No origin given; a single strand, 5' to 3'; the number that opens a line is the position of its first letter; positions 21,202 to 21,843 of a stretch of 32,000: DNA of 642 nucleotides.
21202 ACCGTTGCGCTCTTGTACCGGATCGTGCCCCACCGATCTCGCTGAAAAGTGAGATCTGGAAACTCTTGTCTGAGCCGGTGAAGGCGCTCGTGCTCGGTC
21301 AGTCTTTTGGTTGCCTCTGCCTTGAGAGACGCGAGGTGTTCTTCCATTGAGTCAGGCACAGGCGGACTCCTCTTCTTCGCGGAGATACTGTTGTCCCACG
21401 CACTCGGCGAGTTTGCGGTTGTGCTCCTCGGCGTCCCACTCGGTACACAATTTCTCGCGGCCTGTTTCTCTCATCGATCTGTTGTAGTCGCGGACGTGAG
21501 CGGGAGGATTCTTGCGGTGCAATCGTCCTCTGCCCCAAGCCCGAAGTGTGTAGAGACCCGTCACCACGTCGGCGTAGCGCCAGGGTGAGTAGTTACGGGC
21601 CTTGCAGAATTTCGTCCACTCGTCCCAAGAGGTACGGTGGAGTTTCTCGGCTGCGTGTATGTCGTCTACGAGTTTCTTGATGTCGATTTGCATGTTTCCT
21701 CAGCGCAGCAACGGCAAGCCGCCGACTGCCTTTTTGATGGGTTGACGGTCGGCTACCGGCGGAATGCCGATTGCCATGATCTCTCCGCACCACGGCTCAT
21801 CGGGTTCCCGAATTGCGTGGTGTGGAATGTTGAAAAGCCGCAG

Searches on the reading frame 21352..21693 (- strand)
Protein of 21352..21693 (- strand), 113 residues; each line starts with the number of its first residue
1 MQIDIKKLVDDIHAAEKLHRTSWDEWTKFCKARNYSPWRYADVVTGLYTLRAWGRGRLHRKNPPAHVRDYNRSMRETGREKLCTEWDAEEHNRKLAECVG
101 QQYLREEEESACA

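Call 47: search_protein_families(library=pfam, proteins=[window:21352-21693:-], max_evalue=0.05)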
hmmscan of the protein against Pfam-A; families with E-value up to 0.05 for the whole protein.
window:21352-21693:- (113 aa): 1 family
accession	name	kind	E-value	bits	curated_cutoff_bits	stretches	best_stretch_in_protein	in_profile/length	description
PF05178.17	Kri1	-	0.042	14.8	25.2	0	78-109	50-81/102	KRI1-like family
